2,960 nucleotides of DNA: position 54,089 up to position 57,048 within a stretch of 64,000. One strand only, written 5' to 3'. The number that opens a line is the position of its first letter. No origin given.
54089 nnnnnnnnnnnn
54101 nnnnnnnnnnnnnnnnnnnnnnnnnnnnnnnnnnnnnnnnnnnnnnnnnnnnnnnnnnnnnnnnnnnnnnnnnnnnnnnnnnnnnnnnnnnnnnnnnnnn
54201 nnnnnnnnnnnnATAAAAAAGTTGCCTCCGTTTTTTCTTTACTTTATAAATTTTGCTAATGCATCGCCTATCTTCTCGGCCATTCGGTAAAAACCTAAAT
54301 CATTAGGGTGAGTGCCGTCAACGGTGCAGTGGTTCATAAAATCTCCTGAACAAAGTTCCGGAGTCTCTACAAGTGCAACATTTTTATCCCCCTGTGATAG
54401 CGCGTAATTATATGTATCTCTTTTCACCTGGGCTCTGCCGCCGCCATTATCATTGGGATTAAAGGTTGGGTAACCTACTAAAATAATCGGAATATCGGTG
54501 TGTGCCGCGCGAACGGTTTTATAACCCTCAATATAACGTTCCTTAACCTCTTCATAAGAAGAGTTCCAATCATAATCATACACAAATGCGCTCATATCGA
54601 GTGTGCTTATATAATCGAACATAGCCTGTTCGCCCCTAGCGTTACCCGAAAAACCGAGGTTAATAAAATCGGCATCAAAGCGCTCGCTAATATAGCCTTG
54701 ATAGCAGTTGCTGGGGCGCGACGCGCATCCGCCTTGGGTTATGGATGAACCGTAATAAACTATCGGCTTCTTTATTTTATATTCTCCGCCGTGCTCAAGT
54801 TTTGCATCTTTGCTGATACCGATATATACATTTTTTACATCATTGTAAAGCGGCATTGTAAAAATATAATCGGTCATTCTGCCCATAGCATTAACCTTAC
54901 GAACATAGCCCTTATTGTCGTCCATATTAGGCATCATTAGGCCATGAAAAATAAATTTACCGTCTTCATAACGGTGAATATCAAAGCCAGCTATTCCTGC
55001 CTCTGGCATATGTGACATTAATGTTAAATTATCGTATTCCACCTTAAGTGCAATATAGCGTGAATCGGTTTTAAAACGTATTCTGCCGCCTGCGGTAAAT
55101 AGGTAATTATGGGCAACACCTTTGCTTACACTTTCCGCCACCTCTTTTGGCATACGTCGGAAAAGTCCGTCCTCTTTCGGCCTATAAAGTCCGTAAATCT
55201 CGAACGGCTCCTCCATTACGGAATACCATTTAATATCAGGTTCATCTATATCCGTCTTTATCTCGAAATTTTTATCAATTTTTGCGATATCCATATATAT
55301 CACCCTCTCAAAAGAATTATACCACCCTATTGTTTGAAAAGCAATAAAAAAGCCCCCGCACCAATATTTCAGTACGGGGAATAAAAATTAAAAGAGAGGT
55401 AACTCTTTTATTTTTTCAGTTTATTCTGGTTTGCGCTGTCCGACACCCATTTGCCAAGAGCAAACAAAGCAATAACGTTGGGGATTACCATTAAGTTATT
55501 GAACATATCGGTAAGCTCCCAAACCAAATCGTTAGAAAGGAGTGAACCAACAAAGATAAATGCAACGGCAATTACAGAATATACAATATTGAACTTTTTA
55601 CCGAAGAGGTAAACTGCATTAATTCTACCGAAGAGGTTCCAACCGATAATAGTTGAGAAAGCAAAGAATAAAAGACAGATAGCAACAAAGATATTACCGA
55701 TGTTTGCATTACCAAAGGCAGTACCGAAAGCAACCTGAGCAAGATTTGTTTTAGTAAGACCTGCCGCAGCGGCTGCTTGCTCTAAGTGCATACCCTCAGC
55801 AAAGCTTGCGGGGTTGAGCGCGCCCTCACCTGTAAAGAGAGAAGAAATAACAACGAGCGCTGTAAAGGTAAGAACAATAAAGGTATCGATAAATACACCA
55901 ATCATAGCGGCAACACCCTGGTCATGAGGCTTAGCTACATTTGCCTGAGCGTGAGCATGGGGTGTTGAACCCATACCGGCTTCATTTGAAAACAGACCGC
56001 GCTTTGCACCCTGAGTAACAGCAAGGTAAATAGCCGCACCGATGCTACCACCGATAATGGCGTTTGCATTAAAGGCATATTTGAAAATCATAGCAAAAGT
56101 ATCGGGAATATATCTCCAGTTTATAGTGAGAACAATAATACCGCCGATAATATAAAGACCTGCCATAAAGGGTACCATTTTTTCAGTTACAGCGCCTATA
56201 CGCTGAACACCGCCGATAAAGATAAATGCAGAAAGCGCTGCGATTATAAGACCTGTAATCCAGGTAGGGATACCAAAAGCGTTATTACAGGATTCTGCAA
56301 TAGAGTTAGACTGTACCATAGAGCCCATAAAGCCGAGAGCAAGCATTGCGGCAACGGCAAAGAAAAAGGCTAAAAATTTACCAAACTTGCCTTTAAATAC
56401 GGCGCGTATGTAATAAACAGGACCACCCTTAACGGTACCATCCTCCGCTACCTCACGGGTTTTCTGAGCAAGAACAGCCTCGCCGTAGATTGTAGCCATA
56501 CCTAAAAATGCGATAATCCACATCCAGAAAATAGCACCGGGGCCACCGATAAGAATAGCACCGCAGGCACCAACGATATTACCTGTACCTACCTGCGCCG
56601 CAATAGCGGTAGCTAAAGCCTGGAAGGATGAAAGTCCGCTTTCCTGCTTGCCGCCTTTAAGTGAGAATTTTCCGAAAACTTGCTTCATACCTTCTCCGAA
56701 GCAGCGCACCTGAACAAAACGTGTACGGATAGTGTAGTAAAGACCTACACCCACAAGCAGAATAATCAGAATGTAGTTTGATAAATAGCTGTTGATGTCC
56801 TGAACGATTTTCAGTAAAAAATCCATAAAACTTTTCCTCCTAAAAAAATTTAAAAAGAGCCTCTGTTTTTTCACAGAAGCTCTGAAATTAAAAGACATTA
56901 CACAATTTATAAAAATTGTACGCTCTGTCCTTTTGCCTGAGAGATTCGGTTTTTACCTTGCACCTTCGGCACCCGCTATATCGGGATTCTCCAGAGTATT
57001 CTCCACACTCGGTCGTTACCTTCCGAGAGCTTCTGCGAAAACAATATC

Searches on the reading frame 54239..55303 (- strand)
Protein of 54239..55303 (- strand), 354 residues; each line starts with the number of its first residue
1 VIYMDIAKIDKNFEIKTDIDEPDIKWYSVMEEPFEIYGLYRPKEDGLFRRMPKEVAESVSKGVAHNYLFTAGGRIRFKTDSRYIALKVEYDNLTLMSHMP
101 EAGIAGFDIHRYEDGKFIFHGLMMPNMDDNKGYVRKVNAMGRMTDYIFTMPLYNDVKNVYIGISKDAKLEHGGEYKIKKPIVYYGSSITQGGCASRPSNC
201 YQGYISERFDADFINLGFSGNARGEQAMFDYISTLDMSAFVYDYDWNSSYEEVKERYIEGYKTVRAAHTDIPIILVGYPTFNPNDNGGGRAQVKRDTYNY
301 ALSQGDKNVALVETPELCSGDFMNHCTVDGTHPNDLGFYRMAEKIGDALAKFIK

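Call 83: search_protein_families(library=pfam, proteins=[window:54239-55303:-], max_evalue=0.001)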
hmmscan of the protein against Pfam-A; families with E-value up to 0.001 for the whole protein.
window:54239-55303:- (354 aa): 3 families
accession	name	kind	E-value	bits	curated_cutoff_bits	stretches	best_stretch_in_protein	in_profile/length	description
PF14606.12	Lipase_GDSL_3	-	3.1e-34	119.2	27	1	178-345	1-173/178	GDSL-like Lipase/Acylhydrolase family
PF14607.12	GxDLY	-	1.1e-27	97.1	27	1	24-168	1-145/146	N-terminus of Esterase_SGNH_hydro-type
PF13472.12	Lipase_GDSL_2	-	4.8e-09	37.4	32.9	1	184-337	2-175/178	GDSL-like Lipase/Acylhydrolase family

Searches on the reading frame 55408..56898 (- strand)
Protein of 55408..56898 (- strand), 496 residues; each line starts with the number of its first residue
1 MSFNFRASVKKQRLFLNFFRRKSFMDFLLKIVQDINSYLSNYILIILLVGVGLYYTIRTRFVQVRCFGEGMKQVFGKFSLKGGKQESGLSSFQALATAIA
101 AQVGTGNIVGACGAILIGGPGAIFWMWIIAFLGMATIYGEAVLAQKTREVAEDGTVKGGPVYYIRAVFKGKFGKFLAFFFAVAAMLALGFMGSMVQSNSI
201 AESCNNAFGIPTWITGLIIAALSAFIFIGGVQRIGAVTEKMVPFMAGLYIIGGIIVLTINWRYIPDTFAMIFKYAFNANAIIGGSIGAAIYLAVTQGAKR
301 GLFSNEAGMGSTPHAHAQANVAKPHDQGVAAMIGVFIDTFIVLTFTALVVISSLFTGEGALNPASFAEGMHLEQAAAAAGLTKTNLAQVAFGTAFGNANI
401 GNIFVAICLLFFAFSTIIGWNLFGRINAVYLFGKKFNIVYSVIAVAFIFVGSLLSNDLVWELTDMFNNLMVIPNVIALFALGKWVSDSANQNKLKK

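Call 83: search_protein_families(library=pfam, proteins=[window:55408-56898:-], max_evalue=0.001)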
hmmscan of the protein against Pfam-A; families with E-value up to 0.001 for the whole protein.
window:55408-56898:- (496 aa): 1 family
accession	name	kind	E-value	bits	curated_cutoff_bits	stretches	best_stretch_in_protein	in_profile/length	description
PF01235.23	Na_Ala_symp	-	6.4e-124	414.6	24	1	84-490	8-377/392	Sodium:alanine symporter family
